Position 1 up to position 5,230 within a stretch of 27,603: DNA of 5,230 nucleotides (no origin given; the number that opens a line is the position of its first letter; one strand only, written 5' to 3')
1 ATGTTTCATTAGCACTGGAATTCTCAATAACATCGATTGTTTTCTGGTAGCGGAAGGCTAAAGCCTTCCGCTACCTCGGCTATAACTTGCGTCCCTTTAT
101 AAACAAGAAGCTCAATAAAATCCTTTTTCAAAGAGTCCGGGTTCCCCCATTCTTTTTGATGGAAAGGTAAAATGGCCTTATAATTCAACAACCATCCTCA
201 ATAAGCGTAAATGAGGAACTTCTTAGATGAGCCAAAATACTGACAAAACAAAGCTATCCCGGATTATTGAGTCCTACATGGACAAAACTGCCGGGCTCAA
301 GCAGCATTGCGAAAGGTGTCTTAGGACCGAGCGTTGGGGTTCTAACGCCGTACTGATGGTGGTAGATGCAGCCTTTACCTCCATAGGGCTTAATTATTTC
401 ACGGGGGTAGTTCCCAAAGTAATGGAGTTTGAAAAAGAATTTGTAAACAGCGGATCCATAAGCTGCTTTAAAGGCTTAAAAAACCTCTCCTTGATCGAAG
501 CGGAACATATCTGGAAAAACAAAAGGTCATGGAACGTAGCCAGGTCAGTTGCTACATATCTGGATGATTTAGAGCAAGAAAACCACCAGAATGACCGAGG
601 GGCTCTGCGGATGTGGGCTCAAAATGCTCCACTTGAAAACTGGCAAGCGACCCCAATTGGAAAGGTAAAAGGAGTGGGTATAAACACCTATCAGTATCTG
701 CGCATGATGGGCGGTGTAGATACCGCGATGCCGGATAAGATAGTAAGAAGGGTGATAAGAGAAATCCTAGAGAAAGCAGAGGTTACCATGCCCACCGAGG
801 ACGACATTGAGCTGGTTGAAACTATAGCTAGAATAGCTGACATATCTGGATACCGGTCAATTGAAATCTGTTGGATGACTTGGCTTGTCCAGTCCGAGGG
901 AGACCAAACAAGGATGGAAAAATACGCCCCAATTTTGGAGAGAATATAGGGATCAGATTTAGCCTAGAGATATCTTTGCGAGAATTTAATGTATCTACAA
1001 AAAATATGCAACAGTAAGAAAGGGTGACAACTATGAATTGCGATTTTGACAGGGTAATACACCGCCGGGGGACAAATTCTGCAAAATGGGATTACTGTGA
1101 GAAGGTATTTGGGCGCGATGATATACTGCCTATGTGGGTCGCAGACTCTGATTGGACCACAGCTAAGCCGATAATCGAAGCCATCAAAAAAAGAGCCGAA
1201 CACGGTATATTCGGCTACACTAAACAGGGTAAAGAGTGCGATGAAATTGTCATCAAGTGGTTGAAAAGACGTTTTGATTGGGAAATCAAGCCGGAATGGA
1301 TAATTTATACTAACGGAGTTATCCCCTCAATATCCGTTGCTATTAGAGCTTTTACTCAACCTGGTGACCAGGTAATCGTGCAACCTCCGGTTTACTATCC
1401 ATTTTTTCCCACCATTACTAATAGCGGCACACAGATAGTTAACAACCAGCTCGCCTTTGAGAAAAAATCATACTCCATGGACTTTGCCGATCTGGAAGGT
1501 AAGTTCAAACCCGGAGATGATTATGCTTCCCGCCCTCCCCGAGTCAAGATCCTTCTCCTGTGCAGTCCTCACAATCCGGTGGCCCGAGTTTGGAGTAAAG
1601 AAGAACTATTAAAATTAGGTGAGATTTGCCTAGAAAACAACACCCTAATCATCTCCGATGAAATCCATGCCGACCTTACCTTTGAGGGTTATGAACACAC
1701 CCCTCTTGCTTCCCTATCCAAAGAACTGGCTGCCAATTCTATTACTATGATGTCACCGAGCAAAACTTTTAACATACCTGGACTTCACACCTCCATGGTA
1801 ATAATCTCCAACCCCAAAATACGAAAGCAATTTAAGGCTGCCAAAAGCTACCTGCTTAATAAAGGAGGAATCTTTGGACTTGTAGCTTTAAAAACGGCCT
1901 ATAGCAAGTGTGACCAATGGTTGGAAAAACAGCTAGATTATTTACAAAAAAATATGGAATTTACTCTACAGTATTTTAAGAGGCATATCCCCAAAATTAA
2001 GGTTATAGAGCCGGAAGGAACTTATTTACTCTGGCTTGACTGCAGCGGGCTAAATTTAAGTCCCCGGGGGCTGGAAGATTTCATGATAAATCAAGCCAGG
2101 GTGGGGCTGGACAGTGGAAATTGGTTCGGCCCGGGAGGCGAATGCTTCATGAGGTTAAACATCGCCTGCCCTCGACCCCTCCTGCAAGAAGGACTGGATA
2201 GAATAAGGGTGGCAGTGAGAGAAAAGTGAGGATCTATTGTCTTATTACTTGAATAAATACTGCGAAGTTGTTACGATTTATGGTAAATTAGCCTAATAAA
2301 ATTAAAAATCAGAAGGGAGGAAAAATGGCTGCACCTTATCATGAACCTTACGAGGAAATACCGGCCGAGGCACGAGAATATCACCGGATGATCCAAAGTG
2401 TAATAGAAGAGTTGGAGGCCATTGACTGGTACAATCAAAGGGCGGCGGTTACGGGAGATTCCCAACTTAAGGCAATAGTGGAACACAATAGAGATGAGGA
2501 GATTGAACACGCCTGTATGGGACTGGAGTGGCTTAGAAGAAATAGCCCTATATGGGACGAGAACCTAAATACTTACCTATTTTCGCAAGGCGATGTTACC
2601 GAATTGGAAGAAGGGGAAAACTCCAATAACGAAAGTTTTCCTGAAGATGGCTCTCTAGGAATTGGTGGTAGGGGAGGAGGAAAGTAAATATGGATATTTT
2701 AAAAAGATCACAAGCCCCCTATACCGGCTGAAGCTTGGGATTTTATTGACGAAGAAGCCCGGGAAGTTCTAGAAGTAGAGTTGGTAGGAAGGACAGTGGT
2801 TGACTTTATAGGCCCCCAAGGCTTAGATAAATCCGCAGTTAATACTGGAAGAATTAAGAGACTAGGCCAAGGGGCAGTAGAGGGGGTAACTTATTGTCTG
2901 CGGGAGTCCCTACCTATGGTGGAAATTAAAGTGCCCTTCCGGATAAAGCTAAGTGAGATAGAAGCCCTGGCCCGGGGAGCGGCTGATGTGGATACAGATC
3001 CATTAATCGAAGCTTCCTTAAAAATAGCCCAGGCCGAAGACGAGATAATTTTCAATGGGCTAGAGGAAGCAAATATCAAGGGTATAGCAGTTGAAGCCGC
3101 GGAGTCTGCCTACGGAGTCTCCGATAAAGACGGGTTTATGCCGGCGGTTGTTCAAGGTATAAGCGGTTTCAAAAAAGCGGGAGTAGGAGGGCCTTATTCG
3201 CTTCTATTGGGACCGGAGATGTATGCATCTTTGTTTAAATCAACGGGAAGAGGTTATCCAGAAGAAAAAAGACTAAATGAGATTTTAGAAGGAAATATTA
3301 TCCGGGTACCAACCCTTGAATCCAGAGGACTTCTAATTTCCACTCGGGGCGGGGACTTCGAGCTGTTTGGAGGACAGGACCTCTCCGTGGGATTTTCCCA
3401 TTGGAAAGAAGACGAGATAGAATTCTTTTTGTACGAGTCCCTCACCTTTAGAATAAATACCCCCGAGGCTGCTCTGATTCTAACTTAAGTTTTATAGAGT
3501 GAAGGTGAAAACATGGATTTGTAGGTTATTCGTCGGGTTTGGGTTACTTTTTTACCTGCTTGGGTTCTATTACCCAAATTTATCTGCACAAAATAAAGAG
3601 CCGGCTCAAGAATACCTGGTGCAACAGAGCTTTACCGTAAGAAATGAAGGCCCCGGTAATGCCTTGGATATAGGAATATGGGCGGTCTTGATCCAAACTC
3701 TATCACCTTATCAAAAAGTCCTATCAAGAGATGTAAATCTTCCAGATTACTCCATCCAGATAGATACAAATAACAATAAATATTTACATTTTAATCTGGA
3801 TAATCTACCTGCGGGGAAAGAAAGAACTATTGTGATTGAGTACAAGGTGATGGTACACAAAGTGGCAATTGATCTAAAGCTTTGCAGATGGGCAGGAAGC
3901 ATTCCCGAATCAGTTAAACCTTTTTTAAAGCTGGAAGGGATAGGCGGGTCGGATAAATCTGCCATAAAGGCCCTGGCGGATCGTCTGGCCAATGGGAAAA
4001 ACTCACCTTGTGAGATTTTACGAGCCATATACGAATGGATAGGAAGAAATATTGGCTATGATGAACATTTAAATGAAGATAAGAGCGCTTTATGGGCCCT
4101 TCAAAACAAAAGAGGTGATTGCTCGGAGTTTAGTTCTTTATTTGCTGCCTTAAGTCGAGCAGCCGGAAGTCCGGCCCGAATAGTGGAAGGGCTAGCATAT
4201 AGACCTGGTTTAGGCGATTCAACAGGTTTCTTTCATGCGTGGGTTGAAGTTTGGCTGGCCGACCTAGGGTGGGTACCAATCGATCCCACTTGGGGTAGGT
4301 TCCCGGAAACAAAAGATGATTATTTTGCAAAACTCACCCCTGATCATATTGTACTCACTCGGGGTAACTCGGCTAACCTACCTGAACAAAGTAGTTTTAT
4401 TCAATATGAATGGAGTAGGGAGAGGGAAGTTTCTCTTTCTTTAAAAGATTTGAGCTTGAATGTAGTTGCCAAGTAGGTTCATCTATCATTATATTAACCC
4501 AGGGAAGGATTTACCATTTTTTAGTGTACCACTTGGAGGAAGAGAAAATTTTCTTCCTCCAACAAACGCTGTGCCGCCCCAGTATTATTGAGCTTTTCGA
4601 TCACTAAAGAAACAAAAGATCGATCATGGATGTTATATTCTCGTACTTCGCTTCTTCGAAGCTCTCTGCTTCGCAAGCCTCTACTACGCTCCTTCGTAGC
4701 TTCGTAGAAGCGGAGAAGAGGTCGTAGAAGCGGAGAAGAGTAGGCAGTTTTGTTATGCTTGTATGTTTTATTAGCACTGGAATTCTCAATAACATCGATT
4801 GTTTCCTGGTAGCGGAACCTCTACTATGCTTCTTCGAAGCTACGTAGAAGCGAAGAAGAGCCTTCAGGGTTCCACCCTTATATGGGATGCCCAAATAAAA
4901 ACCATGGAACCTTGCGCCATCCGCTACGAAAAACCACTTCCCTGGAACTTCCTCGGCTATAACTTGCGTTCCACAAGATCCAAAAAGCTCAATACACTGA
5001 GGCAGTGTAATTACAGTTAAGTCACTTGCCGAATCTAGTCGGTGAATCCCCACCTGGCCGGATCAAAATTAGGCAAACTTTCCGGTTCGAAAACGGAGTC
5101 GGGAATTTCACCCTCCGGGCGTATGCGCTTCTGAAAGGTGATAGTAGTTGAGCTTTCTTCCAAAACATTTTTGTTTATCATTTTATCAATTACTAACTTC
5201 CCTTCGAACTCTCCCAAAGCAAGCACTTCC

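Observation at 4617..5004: Previously uncharacterised composite repeat family occupying gene-free intergenic regions (3 copies in 27.6 kb)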

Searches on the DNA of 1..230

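Call 93: search_rna_families(source=window, start=1, end=230, threshold=evalue, max_evalue=1)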
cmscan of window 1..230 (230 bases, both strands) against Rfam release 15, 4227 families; matches with E-value up to 1: 7.
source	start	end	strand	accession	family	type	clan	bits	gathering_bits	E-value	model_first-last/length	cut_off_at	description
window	46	75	-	RF03306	mir-3923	Gene; miRNA;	-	21.2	94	0.097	1-83/83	no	mir-3923 microRNA precursor family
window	46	75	+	RF03306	mir-3923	Gene; miRNA;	-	21.1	94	0.1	1-83/83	no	mir-3923 microRNA precursor family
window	39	160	+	RF00106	RNAI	Gene; antisense;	-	17.3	47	0.44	1-102/102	no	RNAI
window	51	81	+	RF01687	Acido-Lenti-1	Gene; sRNA;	-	15.6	37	0.21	1-46/46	no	Acido-Lenti-1 RNA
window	45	75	+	RF03533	SQ1002_RNA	Gene; sRNA;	-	14.8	128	0.43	72-102/237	no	Clostridioides difficile sRNA SQ1002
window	46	75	-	RF03533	SQ1002_RNA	Gene; sRNA;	-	14.1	128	0.66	73-102/237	no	Clostridioides difficile sRNA SQ1002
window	12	72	+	RF00372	sroH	Gene; sRNA;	-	12.4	80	0.57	101-161/161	no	sroH RNA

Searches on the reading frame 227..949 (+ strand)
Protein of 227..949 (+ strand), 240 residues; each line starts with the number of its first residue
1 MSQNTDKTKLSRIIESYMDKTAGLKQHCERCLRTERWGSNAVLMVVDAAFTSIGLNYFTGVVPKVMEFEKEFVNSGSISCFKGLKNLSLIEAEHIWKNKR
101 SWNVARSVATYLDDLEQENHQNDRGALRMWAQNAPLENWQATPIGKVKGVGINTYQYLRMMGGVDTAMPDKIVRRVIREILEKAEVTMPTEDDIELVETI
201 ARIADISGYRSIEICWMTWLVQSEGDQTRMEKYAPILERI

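Call 11: find_encoding_contigs(protein=window:227-949:+, flank=10000, max_places=6)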
Protein window:227-949:+ (240 aa): 1 contig read that carries it; 1 place shown.
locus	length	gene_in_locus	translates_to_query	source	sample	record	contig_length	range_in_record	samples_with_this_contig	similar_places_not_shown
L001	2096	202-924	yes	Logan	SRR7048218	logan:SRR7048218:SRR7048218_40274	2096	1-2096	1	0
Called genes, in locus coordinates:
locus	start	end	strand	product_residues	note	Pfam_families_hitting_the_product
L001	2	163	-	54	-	?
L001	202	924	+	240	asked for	-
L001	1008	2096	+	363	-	?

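Call 41: search_protein_families(library=pfam, proteins=[window:227-949:+])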
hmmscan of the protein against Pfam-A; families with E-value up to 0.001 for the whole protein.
window:227-949:+ (240 aa): 0 families

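Call 47: find_homologous_proteins(query=window:227-949:+, max_evalue=1e-10)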
Query window:227-949:+ (240 aa): 1997 proteins with E <= 1e-10 among 2229 candidates; the best 120 are listed.
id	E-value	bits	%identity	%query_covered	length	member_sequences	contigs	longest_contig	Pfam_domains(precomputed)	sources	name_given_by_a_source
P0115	4.3e-158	542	100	100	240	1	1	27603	-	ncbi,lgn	-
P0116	6.7e-108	378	70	100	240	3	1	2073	-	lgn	-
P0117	4.6e-105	368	69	97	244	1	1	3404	-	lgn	-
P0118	7.8e-101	355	67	97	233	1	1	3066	-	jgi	-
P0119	1.5e-100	354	66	97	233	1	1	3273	-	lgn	-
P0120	1.0e-98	348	67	96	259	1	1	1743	-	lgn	-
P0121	2.2e-97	343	65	96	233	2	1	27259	-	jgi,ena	-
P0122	3.6e-96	339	61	97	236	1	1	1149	-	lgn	-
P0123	8.4e-96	338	63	97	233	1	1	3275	-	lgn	-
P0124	1.4e-95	337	63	96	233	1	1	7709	-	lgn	-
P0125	1.6e-95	337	64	97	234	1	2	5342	-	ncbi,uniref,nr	ncbi:hypothetical protein AKJ38_03015 [candidate division MSBL1 archaeon SCGC-AAA259I14]|uniref:Unch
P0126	1.3e-94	334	59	100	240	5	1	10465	-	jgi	jgi:hypothetical protein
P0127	1.4e-94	334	62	96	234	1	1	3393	-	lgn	-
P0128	1.5e-94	334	63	97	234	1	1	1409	-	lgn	-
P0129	2.1e-94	334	59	100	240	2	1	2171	-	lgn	-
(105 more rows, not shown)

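Call 48: find_encoding_contigs(protein=P0116, flank=10000, max_places=4)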
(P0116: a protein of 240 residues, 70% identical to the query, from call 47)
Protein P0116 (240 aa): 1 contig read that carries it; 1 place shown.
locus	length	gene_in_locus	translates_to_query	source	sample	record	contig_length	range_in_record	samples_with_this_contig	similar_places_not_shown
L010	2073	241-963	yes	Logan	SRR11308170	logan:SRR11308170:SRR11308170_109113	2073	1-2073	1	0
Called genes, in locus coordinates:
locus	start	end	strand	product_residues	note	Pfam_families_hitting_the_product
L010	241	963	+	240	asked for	-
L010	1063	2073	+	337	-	?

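Call 49: find_encoding_contigs(protein=P0117, flank=10000, max_places=4)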
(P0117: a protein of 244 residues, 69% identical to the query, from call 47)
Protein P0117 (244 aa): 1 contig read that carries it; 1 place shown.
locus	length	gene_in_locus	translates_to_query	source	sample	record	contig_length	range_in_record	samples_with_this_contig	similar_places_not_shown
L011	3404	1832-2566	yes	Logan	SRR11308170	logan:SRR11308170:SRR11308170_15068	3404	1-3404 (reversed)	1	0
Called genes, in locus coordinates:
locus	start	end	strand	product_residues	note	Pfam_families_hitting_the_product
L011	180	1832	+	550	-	PF01855:POR_N, PF02775:TPP_enzyme_C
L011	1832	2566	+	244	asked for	-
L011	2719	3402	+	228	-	?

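Call 84: find_encoding_contigs(protein=P0120, flank=10000, max_places=3)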
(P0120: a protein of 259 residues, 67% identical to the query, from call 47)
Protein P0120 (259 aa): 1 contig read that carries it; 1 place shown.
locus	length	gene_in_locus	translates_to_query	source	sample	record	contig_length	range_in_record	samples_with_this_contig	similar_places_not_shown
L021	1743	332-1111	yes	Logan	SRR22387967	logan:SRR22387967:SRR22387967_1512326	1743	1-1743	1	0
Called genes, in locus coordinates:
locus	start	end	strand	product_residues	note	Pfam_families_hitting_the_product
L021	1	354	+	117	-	?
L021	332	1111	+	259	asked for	-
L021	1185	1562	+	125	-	PF13860:FlgD_ig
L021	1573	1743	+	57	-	?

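Call 85: find_encoding_contigs(protein=P0119, flank=10000, max_places=3)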
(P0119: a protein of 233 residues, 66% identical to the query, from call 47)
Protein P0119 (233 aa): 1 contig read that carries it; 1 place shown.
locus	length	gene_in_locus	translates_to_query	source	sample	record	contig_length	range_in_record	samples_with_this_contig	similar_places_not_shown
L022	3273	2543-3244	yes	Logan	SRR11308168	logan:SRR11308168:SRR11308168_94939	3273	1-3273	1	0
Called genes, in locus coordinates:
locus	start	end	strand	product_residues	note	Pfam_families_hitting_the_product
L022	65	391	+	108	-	-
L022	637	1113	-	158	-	-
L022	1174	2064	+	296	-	PF00291:PALP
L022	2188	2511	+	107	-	PF01910:Thiamine_BP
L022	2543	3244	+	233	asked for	-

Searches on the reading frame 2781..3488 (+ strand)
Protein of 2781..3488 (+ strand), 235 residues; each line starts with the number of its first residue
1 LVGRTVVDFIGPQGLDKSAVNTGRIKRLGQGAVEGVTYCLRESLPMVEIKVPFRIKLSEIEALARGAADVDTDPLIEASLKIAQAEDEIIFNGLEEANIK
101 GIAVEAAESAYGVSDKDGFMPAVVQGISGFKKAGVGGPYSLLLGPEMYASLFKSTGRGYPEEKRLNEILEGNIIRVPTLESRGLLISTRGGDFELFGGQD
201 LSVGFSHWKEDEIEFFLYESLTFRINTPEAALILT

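Call 41: search_protein_families(library=pfam, proteins=[window:2781-3488:+])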
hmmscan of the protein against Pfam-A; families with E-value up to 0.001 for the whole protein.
window:2781-3488:+ (235 aa): 1 family
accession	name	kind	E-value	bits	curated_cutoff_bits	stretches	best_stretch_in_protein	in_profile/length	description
PF04454.18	Linocin_M18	-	3.9e-64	216.8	24.3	1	2-222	32-253/253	Encapsulating protein for peroxidase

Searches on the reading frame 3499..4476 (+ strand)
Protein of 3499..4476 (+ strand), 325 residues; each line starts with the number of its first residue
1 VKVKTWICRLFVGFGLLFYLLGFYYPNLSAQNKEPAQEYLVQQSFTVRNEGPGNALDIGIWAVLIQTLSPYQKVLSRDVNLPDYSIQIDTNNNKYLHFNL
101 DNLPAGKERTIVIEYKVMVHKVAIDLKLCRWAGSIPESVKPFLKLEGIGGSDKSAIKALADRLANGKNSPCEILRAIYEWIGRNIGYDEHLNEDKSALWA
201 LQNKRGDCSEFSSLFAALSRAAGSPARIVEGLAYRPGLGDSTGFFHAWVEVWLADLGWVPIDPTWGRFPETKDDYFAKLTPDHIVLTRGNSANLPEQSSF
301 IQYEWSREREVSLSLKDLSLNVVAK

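Call 41: search_protein_families(library=pfam, proteins=[window:3499-4476:+])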
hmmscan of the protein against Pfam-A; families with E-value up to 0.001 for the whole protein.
window:3499-4476:+ (325 aa): 1 family
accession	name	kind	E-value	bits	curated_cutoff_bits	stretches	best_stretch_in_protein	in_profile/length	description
PF01841.26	Transglut_core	-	1.1e-28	100.1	23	1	157-263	1-108/108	Transglutaminase-like superfamily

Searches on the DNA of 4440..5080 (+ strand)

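Call 17: search_rna_families(source=window, start=4440, end=5080, threshold=evalue, max_evalue=10)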
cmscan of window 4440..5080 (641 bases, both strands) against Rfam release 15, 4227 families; matches with E-value up to 10: 11.
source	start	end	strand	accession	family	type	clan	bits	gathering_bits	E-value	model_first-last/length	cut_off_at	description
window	4567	4640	+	RF00904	mir-392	Gene; miRNA;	-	26.9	62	0.0061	1-75/75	no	mir-392 microRNA precursor family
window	4662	4736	-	RF03863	mir-1258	Gene; miRNA;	-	21.6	74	0.24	1-72/72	no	mir-1258 microRNA precursor family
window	4663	4741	+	RF03872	MIR6426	Gene; miRNA;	-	17.6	96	1.4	1-84/84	no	MIR6426 microRNA precursor family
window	4660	4739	-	RF03872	MIR6426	Gene; miRNA;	-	16.8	96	2.2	1-84/84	no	MIR6426 microRNA precursor family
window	4531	4566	-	RF03378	mir-7398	Gene; miRNA;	-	15.8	44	4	1-60/60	no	mir-7398 microRNA precursor family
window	4675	4864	-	RF03974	MIR838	Gene; miRNA;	-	15.7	190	3.4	1-170/170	no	MIR838 microRNA precursor family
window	4501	4565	-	RF01726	SAM-II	Cis-reg; riboswitch;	-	15.3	44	4.7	1-60/60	no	SAM-II riboswitch aptamer (SAM-II long loop)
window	4521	4561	+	RF00039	DicF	Gene; antisense;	-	14.3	48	2.8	1-52/52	no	DicF RNA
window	4599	4709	+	RF02079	STnc180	Gene; sRNA;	-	12.8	50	7.3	79-198/208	no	Enterobacterial sRNA STnc180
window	4534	4561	+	RF01491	rli54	Cis-reg;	-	12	80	1.2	81-108/528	no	Listeria sRNA rli54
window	4734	4746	+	RF02914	DUF805b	Cis-reg;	CL00115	11.9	35.6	2.5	1-35/35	no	DUF805b RNA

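Call 77: search_dna_similar(query=window:4576-5004:+, collection=plasmids, mode=distant, max_evalue=0.01, max_rows=10)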
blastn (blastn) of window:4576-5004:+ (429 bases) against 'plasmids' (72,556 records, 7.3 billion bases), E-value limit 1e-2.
No match.

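Call 89: search_dna_similar(query=window:4576-5004:+, collection=phages, mode=distant, max_evalue=0.01, max_rows=10)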
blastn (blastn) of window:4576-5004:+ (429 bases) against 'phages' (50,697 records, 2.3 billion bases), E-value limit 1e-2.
No match.
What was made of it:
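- No matching IS was found in the plasmid or phage collections (calls 77, 89).
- Tried and rejected: BLASTN of copy B against plasmids and phages gave no match (calls 77, 89).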

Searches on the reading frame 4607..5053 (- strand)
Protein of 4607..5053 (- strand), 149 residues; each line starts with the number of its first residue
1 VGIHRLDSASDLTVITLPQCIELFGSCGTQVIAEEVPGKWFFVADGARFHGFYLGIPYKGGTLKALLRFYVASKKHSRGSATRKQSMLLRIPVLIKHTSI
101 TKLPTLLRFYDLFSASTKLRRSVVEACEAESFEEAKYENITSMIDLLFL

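Call 22: find_homologous_proteins(query=window:4607-5053:-, max_evalue=1)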
Query window:4607-5053:-: 10 candidates shared short words with the query, none scored E <= 1.
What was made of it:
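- Checked: The only long ORF (4604-5053, minus strand, 149 aa) has no homologue among 5.8 billion proteins (call 22).
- Tried and rejected: A protein search with the 149-aa spurious ORF, meant to fish out other copies through mis-called genes, found nothing (call 22).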
